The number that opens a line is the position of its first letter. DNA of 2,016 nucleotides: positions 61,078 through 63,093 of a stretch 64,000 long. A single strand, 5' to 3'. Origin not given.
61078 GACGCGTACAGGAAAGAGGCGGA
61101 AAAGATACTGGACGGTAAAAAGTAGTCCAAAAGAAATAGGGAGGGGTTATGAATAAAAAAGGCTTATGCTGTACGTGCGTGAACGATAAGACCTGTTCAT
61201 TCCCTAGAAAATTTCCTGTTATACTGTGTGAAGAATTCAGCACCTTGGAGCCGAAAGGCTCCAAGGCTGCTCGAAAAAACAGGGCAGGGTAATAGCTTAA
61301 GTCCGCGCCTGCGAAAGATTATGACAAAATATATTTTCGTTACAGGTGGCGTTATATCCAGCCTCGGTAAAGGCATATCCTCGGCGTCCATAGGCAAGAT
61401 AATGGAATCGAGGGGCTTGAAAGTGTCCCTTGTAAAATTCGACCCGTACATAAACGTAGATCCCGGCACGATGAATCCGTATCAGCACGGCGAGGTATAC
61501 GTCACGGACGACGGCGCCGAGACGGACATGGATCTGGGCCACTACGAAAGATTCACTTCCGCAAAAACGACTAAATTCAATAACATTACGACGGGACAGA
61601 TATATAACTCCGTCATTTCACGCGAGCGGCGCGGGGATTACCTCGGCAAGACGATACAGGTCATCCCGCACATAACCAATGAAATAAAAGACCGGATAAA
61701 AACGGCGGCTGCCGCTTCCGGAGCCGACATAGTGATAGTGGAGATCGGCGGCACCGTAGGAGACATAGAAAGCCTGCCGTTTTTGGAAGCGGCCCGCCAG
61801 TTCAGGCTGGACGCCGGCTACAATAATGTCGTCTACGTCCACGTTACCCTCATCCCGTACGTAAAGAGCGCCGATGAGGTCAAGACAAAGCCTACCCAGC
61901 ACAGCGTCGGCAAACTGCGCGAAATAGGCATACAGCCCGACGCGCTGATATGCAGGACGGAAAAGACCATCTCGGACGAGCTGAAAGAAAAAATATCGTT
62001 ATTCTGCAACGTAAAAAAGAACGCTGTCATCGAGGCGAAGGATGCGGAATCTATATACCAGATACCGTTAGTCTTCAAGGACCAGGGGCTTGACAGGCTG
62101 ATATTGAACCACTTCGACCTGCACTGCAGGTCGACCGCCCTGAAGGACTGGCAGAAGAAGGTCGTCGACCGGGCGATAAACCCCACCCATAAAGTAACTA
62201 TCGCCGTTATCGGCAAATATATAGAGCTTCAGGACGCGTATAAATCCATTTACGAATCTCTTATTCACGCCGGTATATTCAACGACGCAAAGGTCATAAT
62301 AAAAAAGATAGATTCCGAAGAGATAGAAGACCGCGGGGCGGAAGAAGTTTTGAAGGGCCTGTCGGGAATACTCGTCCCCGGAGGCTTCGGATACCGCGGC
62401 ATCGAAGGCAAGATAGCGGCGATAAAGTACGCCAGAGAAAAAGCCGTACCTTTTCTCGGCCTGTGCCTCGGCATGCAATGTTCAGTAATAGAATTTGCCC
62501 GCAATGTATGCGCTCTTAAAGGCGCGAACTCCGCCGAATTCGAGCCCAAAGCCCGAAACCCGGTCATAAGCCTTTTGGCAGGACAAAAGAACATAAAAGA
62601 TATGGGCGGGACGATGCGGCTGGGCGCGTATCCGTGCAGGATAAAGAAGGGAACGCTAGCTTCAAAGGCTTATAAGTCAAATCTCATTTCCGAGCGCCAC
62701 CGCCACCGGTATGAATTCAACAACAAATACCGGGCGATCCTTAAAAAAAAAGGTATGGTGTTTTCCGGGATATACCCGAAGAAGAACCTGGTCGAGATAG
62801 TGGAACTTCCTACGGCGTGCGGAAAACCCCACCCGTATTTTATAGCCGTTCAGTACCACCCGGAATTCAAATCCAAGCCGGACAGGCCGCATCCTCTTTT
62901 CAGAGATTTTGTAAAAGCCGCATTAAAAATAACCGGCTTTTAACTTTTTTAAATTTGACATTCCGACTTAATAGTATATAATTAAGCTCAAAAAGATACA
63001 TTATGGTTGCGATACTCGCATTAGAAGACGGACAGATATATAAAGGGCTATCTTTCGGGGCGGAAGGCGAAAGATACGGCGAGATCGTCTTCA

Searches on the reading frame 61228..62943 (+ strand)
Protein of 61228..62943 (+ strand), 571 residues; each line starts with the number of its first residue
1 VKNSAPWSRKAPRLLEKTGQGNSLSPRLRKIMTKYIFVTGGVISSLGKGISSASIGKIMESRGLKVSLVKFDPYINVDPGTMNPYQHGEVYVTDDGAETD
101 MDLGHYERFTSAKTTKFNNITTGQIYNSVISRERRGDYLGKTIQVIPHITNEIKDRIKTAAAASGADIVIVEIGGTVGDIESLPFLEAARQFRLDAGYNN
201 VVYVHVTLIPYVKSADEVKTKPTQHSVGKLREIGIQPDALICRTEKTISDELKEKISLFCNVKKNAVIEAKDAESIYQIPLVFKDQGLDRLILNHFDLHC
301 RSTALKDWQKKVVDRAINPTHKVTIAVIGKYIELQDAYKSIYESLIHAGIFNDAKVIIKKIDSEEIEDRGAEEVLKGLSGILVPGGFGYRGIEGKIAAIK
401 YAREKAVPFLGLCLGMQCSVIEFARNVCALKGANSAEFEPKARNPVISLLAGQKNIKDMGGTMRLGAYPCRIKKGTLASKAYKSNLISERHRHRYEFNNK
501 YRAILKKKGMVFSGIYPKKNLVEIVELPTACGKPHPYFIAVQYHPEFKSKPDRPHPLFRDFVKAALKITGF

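Call 29: search_protein_families(library=pfam, proteins=[window:61228-62943:+], max_evalue=0.001)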
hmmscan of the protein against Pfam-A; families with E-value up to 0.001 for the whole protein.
window:61228-62943:+ (571 aa): 2 families
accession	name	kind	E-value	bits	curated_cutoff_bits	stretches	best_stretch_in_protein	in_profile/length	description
PF06418.20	CTP_synth_N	-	2e-129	431.1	26.1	1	34-298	1-265/265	CTP synthase N-terminus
PF00117.34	GATase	-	1.9e-36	126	22.8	1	334-563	2-189/190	Glutamine amidotransferase class-I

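Call 83: find_encoding_contigs(protein=window:61228-62943:+, flank=10000, max_places=2)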
Protein window:61228-62943:+ (571 aa): no gene with exactly this product is on record in the collection.
